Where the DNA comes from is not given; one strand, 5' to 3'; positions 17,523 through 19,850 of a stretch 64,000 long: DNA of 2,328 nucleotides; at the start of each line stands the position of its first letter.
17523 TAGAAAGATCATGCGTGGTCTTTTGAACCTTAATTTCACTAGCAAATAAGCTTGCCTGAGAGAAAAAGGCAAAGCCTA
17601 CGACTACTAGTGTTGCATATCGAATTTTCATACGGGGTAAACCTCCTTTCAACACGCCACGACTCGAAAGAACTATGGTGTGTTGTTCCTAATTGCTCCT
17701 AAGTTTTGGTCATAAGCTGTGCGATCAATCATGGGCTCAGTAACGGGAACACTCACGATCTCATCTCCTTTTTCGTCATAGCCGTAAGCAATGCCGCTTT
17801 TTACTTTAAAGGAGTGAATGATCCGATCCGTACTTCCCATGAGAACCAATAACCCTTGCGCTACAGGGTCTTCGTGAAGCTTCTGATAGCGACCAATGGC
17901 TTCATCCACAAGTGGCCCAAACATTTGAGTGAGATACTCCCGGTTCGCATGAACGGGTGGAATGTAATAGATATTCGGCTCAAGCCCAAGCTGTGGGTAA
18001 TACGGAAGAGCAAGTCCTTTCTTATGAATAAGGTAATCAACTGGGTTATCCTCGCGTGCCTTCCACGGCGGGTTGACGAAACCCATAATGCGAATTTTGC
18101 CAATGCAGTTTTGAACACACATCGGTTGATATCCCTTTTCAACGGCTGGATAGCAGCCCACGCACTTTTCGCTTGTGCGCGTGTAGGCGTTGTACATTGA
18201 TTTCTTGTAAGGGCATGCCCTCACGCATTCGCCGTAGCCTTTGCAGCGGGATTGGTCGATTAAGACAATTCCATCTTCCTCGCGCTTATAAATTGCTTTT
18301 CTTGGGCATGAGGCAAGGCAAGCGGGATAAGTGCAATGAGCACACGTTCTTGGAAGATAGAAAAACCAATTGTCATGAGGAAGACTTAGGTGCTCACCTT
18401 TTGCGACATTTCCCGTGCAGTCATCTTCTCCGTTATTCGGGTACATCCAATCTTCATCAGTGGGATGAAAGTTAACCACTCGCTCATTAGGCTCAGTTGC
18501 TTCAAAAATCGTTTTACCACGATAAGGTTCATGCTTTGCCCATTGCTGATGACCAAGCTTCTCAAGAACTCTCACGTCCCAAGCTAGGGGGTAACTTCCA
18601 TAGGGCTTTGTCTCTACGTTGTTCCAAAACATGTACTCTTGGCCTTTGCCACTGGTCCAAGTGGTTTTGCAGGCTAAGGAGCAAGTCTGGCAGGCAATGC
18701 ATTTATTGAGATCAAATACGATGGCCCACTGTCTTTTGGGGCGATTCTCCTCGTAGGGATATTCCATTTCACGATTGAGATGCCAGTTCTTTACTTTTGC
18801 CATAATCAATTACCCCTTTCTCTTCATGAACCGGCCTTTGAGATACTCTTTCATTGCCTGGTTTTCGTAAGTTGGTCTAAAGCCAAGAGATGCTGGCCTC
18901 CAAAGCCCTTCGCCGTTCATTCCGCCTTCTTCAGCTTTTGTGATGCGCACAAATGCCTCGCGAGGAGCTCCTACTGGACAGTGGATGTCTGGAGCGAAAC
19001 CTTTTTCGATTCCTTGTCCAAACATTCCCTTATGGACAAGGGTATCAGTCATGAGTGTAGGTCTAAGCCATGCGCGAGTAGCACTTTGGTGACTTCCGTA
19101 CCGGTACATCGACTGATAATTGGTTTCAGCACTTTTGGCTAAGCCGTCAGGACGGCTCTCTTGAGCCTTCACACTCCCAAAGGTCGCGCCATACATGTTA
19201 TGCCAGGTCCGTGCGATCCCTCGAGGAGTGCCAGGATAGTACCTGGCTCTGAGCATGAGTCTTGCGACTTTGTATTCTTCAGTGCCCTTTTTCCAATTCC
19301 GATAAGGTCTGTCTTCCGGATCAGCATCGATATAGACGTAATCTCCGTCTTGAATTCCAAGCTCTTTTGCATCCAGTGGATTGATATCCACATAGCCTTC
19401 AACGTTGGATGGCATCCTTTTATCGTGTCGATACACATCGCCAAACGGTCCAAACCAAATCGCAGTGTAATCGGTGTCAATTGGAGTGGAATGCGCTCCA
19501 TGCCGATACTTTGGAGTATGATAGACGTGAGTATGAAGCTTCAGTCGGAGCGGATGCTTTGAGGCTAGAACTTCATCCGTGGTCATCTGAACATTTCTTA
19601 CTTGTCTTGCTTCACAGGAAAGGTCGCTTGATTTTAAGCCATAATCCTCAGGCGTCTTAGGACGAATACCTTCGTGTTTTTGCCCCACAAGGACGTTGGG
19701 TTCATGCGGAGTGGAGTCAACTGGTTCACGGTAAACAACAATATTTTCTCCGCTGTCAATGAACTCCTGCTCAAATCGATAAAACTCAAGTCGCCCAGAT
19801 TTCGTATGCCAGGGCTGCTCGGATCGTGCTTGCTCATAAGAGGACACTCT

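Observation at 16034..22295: Periplasmic NXR-lineage molybdoenzyme in a denitrification-like context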

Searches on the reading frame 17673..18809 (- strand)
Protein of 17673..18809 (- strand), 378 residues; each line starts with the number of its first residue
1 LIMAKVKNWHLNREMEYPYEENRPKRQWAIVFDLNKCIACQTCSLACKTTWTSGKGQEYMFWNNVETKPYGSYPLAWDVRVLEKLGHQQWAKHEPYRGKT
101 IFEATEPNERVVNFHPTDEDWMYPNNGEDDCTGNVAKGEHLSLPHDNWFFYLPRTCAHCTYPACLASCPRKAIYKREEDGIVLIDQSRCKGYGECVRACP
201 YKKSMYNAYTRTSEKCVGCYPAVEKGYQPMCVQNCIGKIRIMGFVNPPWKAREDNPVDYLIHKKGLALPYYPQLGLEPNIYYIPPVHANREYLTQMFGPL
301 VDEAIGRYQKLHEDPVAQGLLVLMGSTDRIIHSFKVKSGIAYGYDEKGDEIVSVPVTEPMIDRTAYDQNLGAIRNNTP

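Call 4: search_protein_families(library=pfam, proteins=[window:17673-18809:-], max_evalue=0.01)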
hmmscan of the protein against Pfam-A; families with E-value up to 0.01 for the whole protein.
window:17673-18809:- (378 aa): 9 families
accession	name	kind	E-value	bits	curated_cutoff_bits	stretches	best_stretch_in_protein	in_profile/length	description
PF13247.11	Fer4_11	-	9.3e-30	103.2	26.2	1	150-243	4-98/100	4Fe-4S dicluster domain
PF13237.11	Fer4_10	-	5.1e-11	42.8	25.5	1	153-200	6-53/53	4Fe-4S dicluster domain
PF12838.12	Fer4_7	-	4.5e-10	40.3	27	1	155-202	1-51/52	4Fe-4S dicluster domain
PF12797.12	Fer4_2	-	8.3e-08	32.1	24.5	1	28-48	1-21/22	4Fe-4S binding domain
PF13187.11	Fer4_9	-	1.5e-07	31.8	27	0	29-49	34-49/52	4Fe-4S dicluster domain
PF12837.12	Fer4_6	-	2.9e-05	24.2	25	1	181-201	1-21/24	4Fe-4S binding domain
PF25160.1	LdpA_Fe-S-bd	-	0.00043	20.4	27.6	1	157-203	3-42/49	LdpA Fe-S cluster-binding domain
PF14697.11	Fer4_21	-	0.00061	20.3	35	0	155-202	7-54/59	4Fe-4S dicluster domain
PF00037.32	Fer4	-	0.0012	19.1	21.1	1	30-48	1-19/24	4Fe-4S binding domain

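Call 5: search_protein_families(library=ncbifam, proteins=[window:17673-18809:-], max_evalue=0.01)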
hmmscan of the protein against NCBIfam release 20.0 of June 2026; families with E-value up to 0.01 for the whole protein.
window:17673-18809:- (378 aa): 45 families (the best 25 are shown)
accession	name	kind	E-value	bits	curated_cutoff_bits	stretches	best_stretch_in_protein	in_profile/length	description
TIGR03478.1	DMSO_red_II_bet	subfamily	2.5e-78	263.3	480.7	1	25-291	1-261/321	DMSO reductase family type II enzyme, iron-sulfur subunit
NF042979.1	EthbenzDh_ebdB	equivalog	2.8e-62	210.6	740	1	23-288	16-280/354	ethylbenzene dehydrogenase subunit beta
TIGR01660.1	narH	equivalog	1.7e-53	181.8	524.05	2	146-244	173-271/492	nitrate reductase subunit beta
NF011569.0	PRK14993.1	equivalog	7.2e-34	117.3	416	2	151-251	95-194/244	tetrathionate reductase subunit TtrB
TIGR02951.1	DMSO_dmsB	equivalog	1.9e-29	102.7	214.1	1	139-240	49-148/161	DMSO/selenate family reductase complex B subunit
TIGR03149.1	cyt_nit_nrfC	equivalog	1.2e-25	90.2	377.6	2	150-286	88-219/225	cytochrome c nitrite reductase Fe-S protein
NF041715.1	arsenate_red_ArrB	equivalog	2e-25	89.7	450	3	147-208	48-108/233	arsenate respiratory reductase iron-sulfur subunit ArrB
NF045797.1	DsrO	equivalog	2.5e-23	82.8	200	1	151-283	98-234/235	sulfate reduction electron transfer complex DsrMKJOP subunit DsrO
TIGR01582.1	FDH-beta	equivalog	9.4e-18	64.3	334.7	1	153-245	90-182/283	formate dehydrogenase subunit beta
NF008134.0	PRK10882.1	equivalog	2.5e-16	59.7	263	1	145-241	102-204/329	hydrogenase 2 operon protein HybA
NF045715.1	sulf_resp_HmcB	equivalog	3.6e-15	55.8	420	1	151-236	102-189/307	sulfate respiration complex iron-sulfur protein HmcB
NF007382.0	PRK09898.1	equivalog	4.9e-15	55.6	213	1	149-222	116-189/208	ferredoxin-like protein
NF041782.1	mnquin_red_QrcC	equivalog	4.8e-14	52.6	400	1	149-210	58-122/239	menaquinone reductase iron-sulfur cluster-binding subunit QrcC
NF038355.1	FDH3_beta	equivalog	1.1e-10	41.8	240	1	155-210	53-107/180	formate dehydrogenase FDH3 subunit beta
TIGR02700.1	flavo_MJ0208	hypoth_equivalog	8.2e-09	35.1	251.35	1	154-202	148-192/234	dihydromethanopterin reductase (acceptor)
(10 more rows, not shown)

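Call 28: search_solved_structures(query=window:17673-18809:-, max_evalue=1e-10, show_alignments=1)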
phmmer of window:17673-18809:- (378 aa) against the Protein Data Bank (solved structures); distinct sequences matched with E-value up to 1e-10: 12.
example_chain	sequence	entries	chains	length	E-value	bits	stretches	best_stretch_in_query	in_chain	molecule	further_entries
7b04_A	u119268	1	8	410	5.7e-113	380.6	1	4-340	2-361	Nitrite oxidoreductase subunit B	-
4ydd_B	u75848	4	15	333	1.9e-64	220.9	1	23-290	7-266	DMSO reductase family type II enzyme, iron-sulfur subunit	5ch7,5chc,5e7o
2ivf_B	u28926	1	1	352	6.7e-60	205.9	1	22-288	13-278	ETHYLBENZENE DEHYDROGENASE BETA-SUBUNIT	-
1q16_B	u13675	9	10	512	6.4e-51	176.3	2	133-245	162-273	Respiratory nitrate reductase 1 beta chain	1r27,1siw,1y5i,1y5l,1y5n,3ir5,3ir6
3egw_B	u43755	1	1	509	6.3e-50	173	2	133-245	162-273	Respiratory nitrate reductase 1 beta chain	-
1y4z_B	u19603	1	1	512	6.5e-50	173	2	133-245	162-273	Respiratory nitrate reductase 1 beta chain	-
6cz7_B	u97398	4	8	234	6.6e-18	67.6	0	146-210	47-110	4Fe-4S ferredoxin, iron-sulfur binding domain protein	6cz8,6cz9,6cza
2vpw_B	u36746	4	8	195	6.1e-16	61.1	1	151-283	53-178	NRFC PROTEIN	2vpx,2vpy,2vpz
4v4c_B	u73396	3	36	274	1.4e-13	53.3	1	140-294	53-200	Pyrogallol hydroxytransferase small subunit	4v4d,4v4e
30gj_B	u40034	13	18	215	4.4e-13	51.7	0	144-236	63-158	Formate dehydrogenase, beta subunit, putative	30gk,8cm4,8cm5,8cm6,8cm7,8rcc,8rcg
8rc8_B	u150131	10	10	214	4.5e-13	51.6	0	144-236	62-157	Formate dehydrogenase, beta subunit, putative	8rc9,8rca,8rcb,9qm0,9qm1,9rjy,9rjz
6sdr_B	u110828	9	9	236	6.5e-13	51.1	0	144-236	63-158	Formate dehydrogenase, beta subunit, putative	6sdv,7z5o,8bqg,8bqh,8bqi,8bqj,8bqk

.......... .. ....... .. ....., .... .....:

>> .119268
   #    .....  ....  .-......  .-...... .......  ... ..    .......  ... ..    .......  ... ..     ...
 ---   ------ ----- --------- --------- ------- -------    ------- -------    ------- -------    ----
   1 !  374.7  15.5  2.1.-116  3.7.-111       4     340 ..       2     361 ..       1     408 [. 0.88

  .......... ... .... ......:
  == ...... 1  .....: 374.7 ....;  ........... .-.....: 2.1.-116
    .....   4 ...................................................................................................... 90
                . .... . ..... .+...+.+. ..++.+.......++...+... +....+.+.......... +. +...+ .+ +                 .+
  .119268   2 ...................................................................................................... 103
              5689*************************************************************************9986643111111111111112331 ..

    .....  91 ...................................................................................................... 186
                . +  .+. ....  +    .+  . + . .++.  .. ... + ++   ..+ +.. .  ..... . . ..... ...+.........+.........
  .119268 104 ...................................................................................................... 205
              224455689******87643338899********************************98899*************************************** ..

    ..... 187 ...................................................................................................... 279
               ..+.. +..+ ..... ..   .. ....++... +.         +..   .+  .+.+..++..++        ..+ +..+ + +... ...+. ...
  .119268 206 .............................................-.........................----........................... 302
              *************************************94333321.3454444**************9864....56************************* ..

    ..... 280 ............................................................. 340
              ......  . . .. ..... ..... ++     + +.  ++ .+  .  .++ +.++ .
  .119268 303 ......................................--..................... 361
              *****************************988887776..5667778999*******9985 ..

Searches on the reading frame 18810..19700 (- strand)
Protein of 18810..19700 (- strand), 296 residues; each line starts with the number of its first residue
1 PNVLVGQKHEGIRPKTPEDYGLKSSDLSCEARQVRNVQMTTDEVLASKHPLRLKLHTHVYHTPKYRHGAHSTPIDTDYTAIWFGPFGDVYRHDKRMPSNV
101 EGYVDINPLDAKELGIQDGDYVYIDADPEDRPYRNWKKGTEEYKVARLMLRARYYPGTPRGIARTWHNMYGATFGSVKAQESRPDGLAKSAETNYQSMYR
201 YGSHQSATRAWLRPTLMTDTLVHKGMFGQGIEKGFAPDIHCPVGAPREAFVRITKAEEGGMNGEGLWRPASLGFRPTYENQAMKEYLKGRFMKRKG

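Call 44: search_solved_structures(query=window:18810-19700:-, max_evalue=1e-20, show_alignments=1)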
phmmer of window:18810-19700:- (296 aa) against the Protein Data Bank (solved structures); distinct sequences matched with E-value up to 1e-20: 1.
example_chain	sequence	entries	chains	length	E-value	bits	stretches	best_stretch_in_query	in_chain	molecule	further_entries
7b04_B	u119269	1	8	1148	7.4e-70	239.1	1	16-293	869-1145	Nitrite oxidoreductase subunit A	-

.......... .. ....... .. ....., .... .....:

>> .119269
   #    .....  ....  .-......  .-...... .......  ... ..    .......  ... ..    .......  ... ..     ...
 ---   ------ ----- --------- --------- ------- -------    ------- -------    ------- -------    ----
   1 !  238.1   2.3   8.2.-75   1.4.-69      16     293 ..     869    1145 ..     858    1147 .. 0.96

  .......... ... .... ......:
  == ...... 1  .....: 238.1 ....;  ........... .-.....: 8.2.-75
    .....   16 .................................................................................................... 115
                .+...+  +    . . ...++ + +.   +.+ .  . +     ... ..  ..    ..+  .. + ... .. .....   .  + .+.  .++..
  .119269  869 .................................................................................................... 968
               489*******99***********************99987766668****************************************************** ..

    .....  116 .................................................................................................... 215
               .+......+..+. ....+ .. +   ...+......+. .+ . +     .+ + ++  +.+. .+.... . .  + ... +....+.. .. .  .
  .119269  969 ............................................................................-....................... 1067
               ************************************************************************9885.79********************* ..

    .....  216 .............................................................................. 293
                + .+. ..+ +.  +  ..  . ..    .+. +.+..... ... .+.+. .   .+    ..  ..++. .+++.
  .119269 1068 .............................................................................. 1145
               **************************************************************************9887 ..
